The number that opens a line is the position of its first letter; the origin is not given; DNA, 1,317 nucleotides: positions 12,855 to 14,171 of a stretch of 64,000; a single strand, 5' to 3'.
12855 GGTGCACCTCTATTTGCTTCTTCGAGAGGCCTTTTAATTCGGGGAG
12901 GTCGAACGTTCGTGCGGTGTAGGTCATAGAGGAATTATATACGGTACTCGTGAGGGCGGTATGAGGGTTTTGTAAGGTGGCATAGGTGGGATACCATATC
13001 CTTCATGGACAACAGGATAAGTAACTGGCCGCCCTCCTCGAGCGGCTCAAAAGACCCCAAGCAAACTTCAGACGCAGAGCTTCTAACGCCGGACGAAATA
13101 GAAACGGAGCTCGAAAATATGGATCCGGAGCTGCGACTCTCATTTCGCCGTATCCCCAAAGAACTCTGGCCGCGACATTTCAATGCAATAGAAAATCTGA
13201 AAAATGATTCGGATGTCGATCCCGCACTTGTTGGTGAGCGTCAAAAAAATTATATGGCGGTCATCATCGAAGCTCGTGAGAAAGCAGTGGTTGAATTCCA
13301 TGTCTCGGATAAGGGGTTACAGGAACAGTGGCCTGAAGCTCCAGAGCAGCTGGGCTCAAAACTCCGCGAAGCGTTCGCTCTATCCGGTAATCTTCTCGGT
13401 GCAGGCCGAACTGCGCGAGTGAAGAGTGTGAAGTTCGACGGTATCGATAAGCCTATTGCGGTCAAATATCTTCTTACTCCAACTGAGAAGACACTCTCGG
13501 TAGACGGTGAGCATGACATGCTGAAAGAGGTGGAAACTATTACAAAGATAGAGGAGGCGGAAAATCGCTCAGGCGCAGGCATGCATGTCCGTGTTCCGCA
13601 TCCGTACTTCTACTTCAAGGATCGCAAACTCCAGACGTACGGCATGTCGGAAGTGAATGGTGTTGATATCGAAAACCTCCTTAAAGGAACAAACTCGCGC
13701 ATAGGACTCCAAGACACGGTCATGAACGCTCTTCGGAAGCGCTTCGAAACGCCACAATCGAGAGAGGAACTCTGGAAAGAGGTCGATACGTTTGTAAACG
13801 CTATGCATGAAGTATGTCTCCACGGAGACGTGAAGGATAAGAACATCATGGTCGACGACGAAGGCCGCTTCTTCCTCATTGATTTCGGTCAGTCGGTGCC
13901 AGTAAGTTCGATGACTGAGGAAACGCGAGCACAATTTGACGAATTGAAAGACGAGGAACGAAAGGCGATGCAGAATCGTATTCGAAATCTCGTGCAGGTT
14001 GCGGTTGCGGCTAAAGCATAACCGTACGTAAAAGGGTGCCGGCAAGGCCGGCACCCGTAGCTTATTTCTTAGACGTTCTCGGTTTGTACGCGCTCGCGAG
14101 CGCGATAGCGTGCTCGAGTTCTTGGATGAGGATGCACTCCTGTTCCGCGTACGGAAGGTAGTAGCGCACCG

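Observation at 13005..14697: Atypical protein-kinase-like gene convergent with a stand-alone RelA/SpoT-type (p)ppGpp hydrolase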

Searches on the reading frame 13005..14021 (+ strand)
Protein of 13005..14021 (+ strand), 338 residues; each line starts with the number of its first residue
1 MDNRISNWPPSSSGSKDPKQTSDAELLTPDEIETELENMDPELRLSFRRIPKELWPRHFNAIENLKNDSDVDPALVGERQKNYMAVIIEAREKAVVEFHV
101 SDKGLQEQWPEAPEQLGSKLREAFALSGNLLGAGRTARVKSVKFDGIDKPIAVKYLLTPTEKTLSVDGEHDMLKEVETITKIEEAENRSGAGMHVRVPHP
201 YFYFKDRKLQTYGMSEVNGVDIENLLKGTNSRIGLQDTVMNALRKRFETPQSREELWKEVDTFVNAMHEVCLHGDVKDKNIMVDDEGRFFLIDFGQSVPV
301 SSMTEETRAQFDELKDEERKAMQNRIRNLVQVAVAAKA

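Call 3: search_protein_families(library=pfam, proteins=[window:13005-14021:+], max_evalue=1)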
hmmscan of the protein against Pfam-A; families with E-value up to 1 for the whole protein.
window:13005-14021:+ (338 aa): 10 families
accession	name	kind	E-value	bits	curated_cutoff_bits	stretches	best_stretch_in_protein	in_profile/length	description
PF00069.31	Pkinase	-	3.3e-08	33.7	31.7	1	129-304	5-152/263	Protein kinase domain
PF01163.29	RIO1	-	2e-05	24.7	22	1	250-302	104-156/187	RIO domain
PF06293.20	Kdo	-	3.4e-05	23.8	21.3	1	249-316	116-188/207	Lipopolysaccharide kinase (Kdo/WaaP) family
PF01636.29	APH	-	4.5e-05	23.8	23.2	1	247-297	141-197/239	Phosphotransferase enzyme family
PF00454.33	PI3_PI4_kinase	-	0.0022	18.4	27.1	1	236-307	106-181/241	Phosphatidylinositol 3- and 4-kinase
PF03109.22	ABC1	-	0.0031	17.2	22.9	1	252-305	167-222/244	ABC1 atypical kinase-like domain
PF19974.5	TCAD9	-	0.0045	16.7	40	1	255-296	287-323/429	Ternary complex associated domain 9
PF07387.17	Seadorna_VP7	-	0.0056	16.2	20.3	1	268-302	161-195/308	Seadornavirus VP7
PF07714.23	PK_Tyr_Ser-Thr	-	0.017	14.9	23.1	1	270-305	122-157/258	Protein tyrosine and serine/threonine kinase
PF18757.6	Nmad5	-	0.19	12.2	27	0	92-116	156-180/206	Nucleotide modification associated domain 5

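Call 4: search_protein_families(library=ncbifam, proteins=[window:13005-14021:+], max_evalue=1)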
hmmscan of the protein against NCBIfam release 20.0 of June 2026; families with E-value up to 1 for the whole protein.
window:13005-14021:+ (338 aa): 18 families
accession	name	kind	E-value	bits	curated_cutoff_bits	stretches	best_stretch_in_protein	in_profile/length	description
NF002475.0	PRK01723.1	equivalog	3.1e-08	32.9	142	1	242-323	134-216/241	3-deoxy-D-manno-octulosonic acid kinase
TIGR03724.2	arch_bud32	equivalog_domain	2.8e-07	30.2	125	1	195-298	53-132/193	KEOPS complex kinase/ATPase Bud32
NF038151.1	lanthi_synth_III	equivalog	3.1e-05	22.6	575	1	254-306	339-392/833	class III lanthionine synthetase LanKC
NF011462.0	PRK14879.1-3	equivalog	6.9e-05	22.7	174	1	253-298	84-129/192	Kae1-associated kinase Bud32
NF011463.0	PRK14879.1-4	equivalog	8.8e-05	22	188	1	243-304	105-167/237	Kae1-associated kinase Bud32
NF038150.1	lanthi_synth_IV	equivalog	0.00027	19.4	650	1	235-302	280-350/851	class IV lanthionine synthetase LanL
NF007174.0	PRK09605.1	equivalog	0.00037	19.1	447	1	198-298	399-474/535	bifunctional N(6)-L-threonylcarbamoyladenine synthase/serine/threonine protein kinase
TIGR01982.1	UbiB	equivalog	0.00053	18.7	487.55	1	263-312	269-315/436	2-polyprenylphenol 6-hydroxylase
TIGR02172.1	Fb_sc_TIGR02172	paralog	0.0013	18.6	228.2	1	245-296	131-179/226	TIGR02172 family protein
NF033068.1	APH_3p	equivalog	0.0021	17.6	205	1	249-296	154-202/255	APH(3') family aminoglycoside O-phosphotransferase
NF033483.0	PknB_PASTA_kin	equivalog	0.0021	17.2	450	1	270-305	127-162/563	Stk1 family PASTA domain-containing Ser/Thr kinase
NF043056.1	T4SS_LegK1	equivalog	0.0035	16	550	1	180-299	123-241/516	Dot/Icm T4SS effector kinase LegK1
NF008738.0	PRK11768.1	equivalog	0.0054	16.1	194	1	220-295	148-221/327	serine/threonine protein kinase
NF047741.1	antiphage_MADS6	equivalog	0.0064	15.1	460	0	268-310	56-359/612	methylation-associated defense system protein kinase MAD6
NF011464.0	PRK14879.1-7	equivalog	0.007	16.1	246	1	252-297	104-149/221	Kae1-associated kinase Bud32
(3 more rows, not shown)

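Call 5: find_homologous_proteins(query=window:13005-14021:+)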
Query window:13005-14021:+ (338 aa): 101 proteins with E <= 0.001 among 2215 candidates.
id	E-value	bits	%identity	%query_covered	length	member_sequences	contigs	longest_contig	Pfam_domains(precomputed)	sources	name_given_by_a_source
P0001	9.5e-196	667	100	89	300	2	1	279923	PF00069.32,PF01163.29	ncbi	-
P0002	9.5e-118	411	57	99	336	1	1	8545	PF06293.21,PF00069.32,PF01163.29,PF01636.30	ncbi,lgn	-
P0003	1.0e-113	398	58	91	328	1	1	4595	PF00069.32,PF01163.29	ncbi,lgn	-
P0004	2.5e-109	383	53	98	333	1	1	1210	PF00069.32,PF01163.29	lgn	-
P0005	3.0e-106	373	54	99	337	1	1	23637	PF00069.32,PF19974.6,PF01163.29,PF01636.30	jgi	jgi:serine/threonine protein kinase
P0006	4.0e-106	373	53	99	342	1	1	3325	PF00069.32,PF01636.30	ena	-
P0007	2.2e-93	331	50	91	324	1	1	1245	PF00069.32,PF07387.18,PF01636.30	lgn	-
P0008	2.1e-91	324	48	90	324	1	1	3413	PF00069.32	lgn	-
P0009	8.5e-90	319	49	92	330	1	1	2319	PF00069.32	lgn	-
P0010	9.8e-89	316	48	92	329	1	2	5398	PF00069.32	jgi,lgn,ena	jgi:hypothetical protein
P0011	2.4e-87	311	49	91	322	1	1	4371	PF00069.32,PF01636.30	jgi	jgi:hypothetical protein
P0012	1.6e-86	308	45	93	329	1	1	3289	PF00069.32,PF03109.23,PF19974.6,PF01163.29,PF01636.30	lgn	-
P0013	1.2e-85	306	47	91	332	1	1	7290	PF00069.32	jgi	jgi:hypothetical protein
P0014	3.0e-82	294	48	88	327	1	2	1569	PF00069.32,PF19974.6,PF01163.29,PF01636.30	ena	-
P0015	4.1e-82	294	48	90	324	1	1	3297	PF00069.32,PF01636.30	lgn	-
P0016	1.3e-80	289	45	88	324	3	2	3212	PF06293.21,PF00069.32,PF07387.18,PF19974.6,PF01163.29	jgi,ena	-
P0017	1.9e-80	288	44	90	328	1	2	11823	PF00069.32,PF19974.6,PF01163.29,PF01636.30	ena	-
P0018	1.3e-77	279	45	91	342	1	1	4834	PF07714.24,PF00069.32,PF19974.6,PF01163.29,PF01636.30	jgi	jgi:hypothetical protein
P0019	2.9e-76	275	46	89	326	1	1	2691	PF00069.32,PF01636.30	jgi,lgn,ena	-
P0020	7.4e-76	273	43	93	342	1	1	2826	PF07714.24,PF00069.32,PF19974.6,PF01163.29,PF01636.30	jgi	jgi:hypothetical protein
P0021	4.7e-75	271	44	94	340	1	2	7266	PF00069.32,PF03109.23,PF07387.18,PF01163.29,PF01636.30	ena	-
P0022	2.3e-74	268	44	89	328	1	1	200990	PF00069.32,PF01636.30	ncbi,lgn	-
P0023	8.9e-74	267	45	93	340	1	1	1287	PF00069.32,PF01636.30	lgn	-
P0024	1.1e-73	266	43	92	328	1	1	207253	PF00069.32,PF07387.18,PF01163.29,PF01636.30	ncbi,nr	ncbi:MAG: phosphotransferase [Candidatus Pacebacteria bacterium]|nr:phosphotransferase [Candidatus P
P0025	3.8e-72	261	42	92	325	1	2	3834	PF00069.32,PF03109.23,PF01636.30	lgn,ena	-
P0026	6.1e-72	260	47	78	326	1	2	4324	PF00069.32,PF01636.30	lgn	-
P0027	6.9e-72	260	46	90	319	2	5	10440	PF00069.32,PF19974.6,PF01636.30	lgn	-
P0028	1.9e-71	259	42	91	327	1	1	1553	PF00069.32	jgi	jgi:serine/threonine protein kinase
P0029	6.2e-71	257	41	91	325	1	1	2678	PF00069.32,PF03109.23,PF01163.29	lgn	-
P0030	2.8e-70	255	44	86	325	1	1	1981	PF00069.32,PF01636.30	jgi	-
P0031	9.8e-69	250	40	98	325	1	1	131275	PF00069.32,PF19974.6,PF01636.30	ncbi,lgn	-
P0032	2.9e-68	248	42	94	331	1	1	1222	PF00069.32,PF03109.23,PF01163.29,PF01636.30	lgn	-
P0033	1.5e-66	243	41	95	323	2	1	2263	PF00069.32,PF01636.30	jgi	jgi:tRNA A-37 threonylcarbamoyl transferase component Bud32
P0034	3.4e-66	242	41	92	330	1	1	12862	PF00069.32,PF03109.23,PF01636.30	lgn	-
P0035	4.7e-64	235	45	76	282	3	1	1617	PF00069.32,PF19974.6,PF01163.29,PF01636.30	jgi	jgi:serine/threonine protein kinase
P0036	1.0e-61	227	47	66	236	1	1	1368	PF00069.32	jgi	jgi:serine/threonine protein kinase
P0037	6.4e-58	214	40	94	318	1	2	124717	PF03109.23,PF19974.6,PF01636.30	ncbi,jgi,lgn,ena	jgi:tRNA A-37 threonylcarbamoyl transferase component Bud32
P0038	1.1e-57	214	46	62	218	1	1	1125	PF00069.32,PF03109.23,PF01163.29,PF01636.30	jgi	jgi:serine/threonine protein kinase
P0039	3.7e-57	212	39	86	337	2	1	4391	PF00069.32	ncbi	-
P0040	8.8e-56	207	41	85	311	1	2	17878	PF00069.32,PF03109.23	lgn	-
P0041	5.1e-55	205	41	81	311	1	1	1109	PF07714.24,PF00069.32,PF03109.23,PF07387.18,PF19974.6,PF01163.29,PF01636.30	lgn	-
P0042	2.8e-54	202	40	93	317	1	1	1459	PF00069.32,PF03109.23,PF01636.30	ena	-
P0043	4.2e-53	199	38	95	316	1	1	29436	PF00069.32,PF03109.23,PF19974.6,PF01163.29,PF01636.30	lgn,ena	-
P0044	1.0e-52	197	40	85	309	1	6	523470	PF00069.32,PF03109.23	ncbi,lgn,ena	ncbi:MAG: AarF/UbiB family protein [Patescibacteria group bacterium]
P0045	1.1e-52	197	38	91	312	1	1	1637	PF00069.32,PF01636.30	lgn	-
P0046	1.3e-52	197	40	86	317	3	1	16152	PF00069.32,PF03109.23,PF01636.30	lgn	-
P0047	1.3e-52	197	38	94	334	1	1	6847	PF00069.32,PF03109.23,PF01163.29,PF01636.30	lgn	-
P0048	2.6e-52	196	40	86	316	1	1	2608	PF00069.32,PF03109.23,PF19974.6,PF01163.29,PF01636.30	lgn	-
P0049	4.1e-52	195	40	83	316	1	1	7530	PF00069.32,PF01636.30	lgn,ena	-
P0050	1.1e-51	194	38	94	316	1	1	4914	PF00069.32,PF03109.23,PF01636.30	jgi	jgi:tRNA A-37 threonylcarbamoyl transferase component Bud32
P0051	3.1e-51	192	40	86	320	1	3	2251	PF00069.32,PF03109.23,PF01636.30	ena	-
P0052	6.3e-51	191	37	86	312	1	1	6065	PF00069.32,PF03109.23,PF19974.6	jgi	jgi:serine/threonine protein kinase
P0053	1.5e-50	190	40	82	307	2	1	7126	PF00069.32,PF03109.23,PF01636.30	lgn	-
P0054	1.6e-50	190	38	85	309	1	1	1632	PF00069.32,PF07387.18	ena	-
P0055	1.8e-50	190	40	81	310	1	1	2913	PF00069.32,PF03109.23,PF19974.6,PF01636.30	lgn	-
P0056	3.9e-50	189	40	83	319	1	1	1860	PF07714.24,PF00069.32,PF03109.23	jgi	-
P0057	1.9e-49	187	38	83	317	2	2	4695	PF00069.32,PF03109.23,PF19974.6,PF01636.30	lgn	-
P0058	3.2e-49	186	37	85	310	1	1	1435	PF00069.32,PF03109.23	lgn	-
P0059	4.3e-49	185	40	74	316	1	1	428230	PF07714.24,PF00069.32,PF03109.23,PF01163.29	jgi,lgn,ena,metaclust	metaclust:\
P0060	4.9e-49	185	38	85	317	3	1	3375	PF00069.32,PF03109.23,PF01636.30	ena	-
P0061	9.5e-49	184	37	86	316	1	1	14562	PF00069.32,PF03109.23,PF19974.6,PF01163.29,PF01636.30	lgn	-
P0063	4.5e-48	182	40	74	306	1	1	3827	PF00069.32,PF03109.23,PF01163.29,PF01636.30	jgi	jgi:serine/threonine-protein kinase RIO1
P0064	4.8e-48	182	38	82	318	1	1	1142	PF07714.24,PF00069.32,PF03109.23,PF19974.6,PF01163.29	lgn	-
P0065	4.8e-48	182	38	85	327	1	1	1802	PF00069.32,PF03109.23,PF19974.6,PF01163.29,PF01636.30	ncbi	-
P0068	1.1e-47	181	41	68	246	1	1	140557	PF00069.32,PF03109.23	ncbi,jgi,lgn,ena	jgi:serine/threonine protein kinase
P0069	1.9e-47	180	41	72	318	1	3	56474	PF07714.24,PF00069.32,PF03109.23,PF01163.29,PF01636.30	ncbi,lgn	-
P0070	3.4e-47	179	39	84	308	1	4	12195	PF00069.32,PF19974.6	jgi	jgi:serine/threonine protein kinase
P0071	4.3e-47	179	36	80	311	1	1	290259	PF00069.32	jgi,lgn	jgi:tRNA A-37 threonylcarbamoyl transferase component Bud32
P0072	7.4e-47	178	37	86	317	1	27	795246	PF03109.23,PF01163.29,PF01636.30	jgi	jgi:serine/threonine protein kinase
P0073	8.3e-47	178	37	88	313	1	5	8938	PF00069.32,PF01636.30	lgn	-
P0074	2.3e-46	176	34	86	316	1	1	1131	PF07714.24,PF00069.32,PF03109.23,PF19974.6,PF01163.29,PF01636.30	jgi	jgi:serine/threonine protein kinase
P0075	5.9e-46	175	39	85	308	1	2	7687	PF00069.32,PF03109.23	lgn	-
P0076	6.0e-46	175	39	82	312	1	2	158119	PF00069.32,PF03109.23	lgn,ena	-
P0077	1.1e-45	174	39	81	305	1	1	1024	PF07714.24,PF00069.32,PF03109.23,PF07387.18,PF01163.29,PF01636.30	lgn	-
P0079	7.1e-45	172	36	84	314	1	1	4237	PF00069.32,PF03109.23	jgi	jgi:tRNA A-37 threonylcarbamoyl transferase component Bud32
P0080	7.9e-45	171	38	86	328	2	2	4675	PF00069.32,PF03109.23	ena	-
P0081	7.9e-45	171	39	70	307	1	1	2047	PF07714.24,PF00069.32,PF03109.23,PF01163.29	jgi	jgi:serine/threonine protein kinase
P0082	2.2e-44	170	36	84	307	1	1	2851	PF07714.24,PF00069.32,PF03109.23,PF01163.29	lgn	-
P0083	2.7e-44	170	38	91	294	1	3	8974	PF00069.32,PF03109.23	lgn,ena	-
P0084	2.9e-44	170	34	86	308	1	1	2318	PF00069.32,PF03109.23,PF01163.29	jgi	jgi:serine/threonine protein kinase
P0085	3.9e-44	169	39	84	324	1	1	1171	PF07714.24,PF00069.32,PF03109.23,PF01163.29,PF01636.30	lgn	-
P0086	8.9e-44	168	37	84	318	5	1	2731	PF00069.32,PF03109.23,PF07387.18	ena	-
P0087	1.6e-43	167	37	82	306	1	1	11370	PF07714.24,PF00069.32,PF03109.23,PF07387.18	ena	-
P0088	2.3e-43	167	36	86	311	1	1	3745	PF00069.32,PF07387.18,PF19974.6,PF01163.29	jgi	jgi:tRNA A-37 threonylcarbamoyl transferase component Bud32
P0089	2.3e-43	167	38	84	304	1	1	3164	PF00069.32,PF03109.23,PF01163.29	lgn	-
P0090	4.6e-42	162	36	84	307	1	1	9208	PF00069.32,PF03109.23,PF01636.30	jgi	-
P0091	4.1e-41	159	39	80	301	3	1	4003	PF00069.32,PF03109.23,PF07387.18,PF01636.30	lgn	-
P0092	3.5e-40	156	37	76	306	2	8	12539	PF00069.32,PF03109.23,PF01636.30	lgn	-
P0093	6.6e-40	155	36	80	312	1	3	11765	PF00069.32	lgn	-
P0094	2.7e-39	153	35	80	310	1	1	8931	PF00069.32,PF01163.29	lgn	-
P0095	1.4e-38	151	34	86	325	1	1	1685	PF00069.32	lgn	-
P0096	9.4e-38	148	35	86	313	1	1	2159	PF00069.32,PF01163.29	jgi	jgi:serine/threonine protein kinase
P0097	3.1e-36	143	33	86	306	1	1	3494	PF00069.32,PF03109.23,PF01163.29,PF01636.30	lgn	-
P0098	4.9e-36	143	33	86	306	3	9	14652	PF00069.32,PF03109.23,PF01163.29,PF01636.30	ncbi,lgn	-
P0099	2.4e-35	140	34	72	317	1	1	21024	PF00069.32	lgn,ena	-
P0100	1.9e-34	137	35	75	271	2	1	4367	PF07714.24,PF00069.32,PF03109.23,PF01163.29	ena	-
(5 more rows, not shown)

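Call 7: search_solved_structures(query=window:13005-14021:+, max_evalue=1, show_alignments=3)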
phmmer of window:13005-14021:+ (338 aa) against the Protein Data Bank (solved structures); distinct sequences matched with E-value up to 1: 243 (the best 60 are shown).
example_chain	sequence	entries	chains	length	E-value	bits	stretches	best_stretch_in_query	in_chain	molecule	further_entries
6ib2_A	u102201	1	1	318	0.014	17.7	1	235-307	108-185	Dual specificity mitogen-activated protein kinase kinase 7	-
6yfz_A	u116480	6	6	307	0.016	17.5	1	235-307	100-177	Dual specificity mitogen-activated protein kinase kinase 7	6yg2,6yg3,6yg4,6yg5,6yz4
6ib0_A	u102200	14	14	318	0.017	17.4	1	235-307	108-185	Dual specificity mitogen-activated protein kinase kinase 7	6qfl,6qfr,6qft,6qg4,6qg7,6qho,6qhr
7ovj_A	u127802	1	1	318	0.017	17.4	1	235-307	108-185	Dual specificity mitogen-activated protein kinase kinase 7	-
3wzu_A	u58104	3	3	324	0.018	17.4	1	235-307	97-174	Dual specificity mitogen-activated protein kinase kinase 7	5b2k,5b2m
5y90_A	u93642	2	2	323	0.022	17.1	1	235-307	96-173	Dual specificity mitogen-activated protein kinase kinase 7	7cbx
5b2l_A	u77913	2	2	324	0.022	17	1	235-307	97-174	Dual specificity mitogen-activated protein kinase kinase 7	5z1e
5y8u_A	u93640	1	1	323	0.025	16.9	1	235-307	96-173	Dual specificity mitogen-activated protein kinase kinase 7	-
5z1d_A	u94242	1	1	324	0.025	16.9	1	235-307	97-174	Dual specificity mitogen-activated protein kinase kinase 7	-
1tqi_A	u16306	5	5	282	0.026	16.8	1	243-301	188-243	conserved hypothetical protein | Rio2 serine kinase | Rio2 kinase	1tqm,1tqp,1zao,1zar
6yg0_A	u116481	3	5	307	0.035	16.4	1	235-297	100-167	Dual specificity mitogen-activated protein kinase kinase 7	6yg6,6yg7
7jv7_A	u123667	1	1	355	0.036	16.4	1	254-307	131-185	CTD kinase subunit alpha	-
2dyl_A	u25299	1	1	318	0.038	16.3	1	235-297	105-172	Dual specificity mitogen-activated protein kinase kinase 7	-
6yg1_A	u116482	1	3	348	0.043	16.1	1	235-297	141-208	Dual specificity mitogen-activated protein kinase kinase 7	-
4wsq_A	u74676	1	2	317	0.051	15.9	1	239-316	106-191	AP2-associated protein kinase 1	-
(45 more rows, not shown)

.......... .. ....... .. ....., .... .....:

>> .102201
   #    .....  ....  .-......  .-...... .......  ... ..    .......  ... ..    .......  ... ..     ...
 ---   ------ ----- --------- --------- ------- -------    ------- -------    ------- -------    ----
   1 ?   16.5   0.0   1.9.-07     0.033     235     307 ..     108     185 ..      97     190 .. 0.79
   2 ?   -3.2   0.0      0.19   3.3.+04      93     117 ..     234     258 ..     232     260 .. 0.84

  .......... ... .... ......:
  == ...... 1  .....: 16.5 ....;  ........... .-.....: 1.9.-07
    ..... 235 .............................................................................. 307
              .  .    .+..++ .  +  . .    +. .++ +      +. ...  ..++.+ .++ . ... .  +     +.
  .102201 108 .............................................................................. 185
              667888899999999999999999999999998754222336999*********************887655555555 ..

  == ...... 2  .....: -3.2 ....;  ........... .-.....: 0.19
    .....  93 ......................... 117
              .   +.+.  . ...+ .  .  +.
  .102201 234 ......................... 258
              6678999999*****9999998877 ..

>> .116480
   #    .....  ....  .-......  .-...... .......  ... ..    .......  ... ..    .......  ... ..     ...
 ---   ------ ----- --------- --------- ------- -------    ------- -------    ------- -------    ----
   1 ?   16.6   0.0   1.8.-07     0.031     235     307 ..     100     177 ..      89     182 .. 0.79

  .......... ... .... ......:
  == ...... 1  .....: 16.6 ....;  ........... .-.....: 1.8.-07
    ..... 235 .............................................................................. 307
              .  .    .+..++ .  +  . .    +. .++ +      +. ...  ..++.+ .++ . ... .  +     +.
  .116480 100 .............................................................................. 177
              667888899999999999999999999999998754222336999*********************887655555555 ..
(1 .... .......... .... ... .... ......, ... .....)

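Call 12: find_related_loci(query=A1, collection=genome_contigs, flank=6000)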
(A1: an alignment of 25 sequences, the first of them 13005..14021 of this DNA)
Query A1 (338 aa) in genome_contigs; peptide patterns used: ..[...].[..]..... (x = any residue, [..] = any of these).
23 stretches matched a pattern; 13 encode a relative of the query (tblastn E <= 1e-3); 13 distinct loci.
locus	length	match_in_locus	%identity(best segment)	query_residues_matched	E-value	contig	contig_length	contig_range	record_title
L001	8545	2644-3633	57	1-336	9e-128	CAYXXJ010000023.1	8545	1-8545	MAG TPA_asm: uncultured Candidatus Saccharibacteria bacterium isolate SRP278252_co2_366 genome assembly, contig: NODE_17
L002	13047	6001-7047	41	3-336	8e-81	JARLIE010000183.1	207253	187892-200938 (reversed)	MAG: Candidatus Paceibacterota bacterium isolate MAG_CO249 MetaCoAG_Bin_249_Oxic_k141_1443204, whole genome shotgun sequ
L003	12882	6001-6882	39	30-330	2e-58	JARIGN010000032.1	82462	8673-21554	MAG: Candidatus Kaiserbacteria bacterium isolate CullarsAll.DT.30 k141_559153, whole genome shotgun sequence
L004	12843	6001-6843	39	40-327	6e-56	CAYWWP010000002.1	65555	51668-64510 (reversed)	MAG TPA_asm: uncultured Candidatus Saccharibacteria bacterium isolate SRP135725_co1_119 genome assembly, contig: NODE_31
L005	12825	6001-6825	40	47-333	6e-55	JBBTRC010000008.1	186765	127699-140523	MAG: Patescibacteria group bacterium isolate H41-bin044_1 H41_bin044_1_000000000008, whole genome shotgun sequence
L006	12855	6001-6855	34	47-335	1e-48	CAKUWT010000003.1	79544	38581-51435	MAG: uncultured Patescibacteria group bacterium isolate REFINED_METABAT215_TOP10_CONTIGS_1500_ASSEMBLY_K77_MERGED__Nepal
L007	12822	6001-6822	40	42-318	6e-54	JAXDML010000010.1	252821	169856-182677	MAG: Candidatus Parcubacteria bacterium isolate BP_640 scaffold_4588116, whole genome shotgun sequence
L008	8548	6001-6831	37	28-318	1e-46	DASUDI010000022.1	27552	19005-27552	MAG TPA_asm: Candidatus Paceibacterota bacterium isolate SMAG_U1322 k141_1293829, whole genome shotgun sequence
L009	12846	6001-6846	38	40-331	5e-46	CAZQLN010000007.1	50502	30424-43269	MAG TPA_asm: uncultured Bdellovibrionales bacterium isolate SRP342105_co1_403 genome assembly, contig: NODE_833_length_5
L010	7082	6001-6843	33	47-335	5e-41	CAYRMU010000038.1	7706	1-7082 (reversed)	MAG TPA_asm: uncultured Candidatus Saccharibacteria bacterium isolate SRP219642_co8_65 genome assembly, contig: NODE_164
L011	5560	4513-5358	32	49-338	1e-39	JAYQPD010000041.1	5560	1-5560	MAG: bacterium isolate SD3113_S43.metabat_sens.025 NODE_4138_length_5560_cov_5.66861, whole genome shotgun sequence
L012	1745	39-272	41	253-330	8e-16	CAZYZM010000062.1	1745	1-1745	MAG TPA_asm: uncultured Candidatus Saccharibacteria bacterium isolate SRP263527_co2_123 genome assembly, contig: NODE_84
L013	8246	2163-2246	48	272-300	4e-4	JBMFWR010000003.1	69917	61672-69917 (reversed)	MAG: Candidatus Micrarchaeia archaeon isolate KM4364-23 NODE_3_length_69917_cov_5.684221, whole genome shotgun sequence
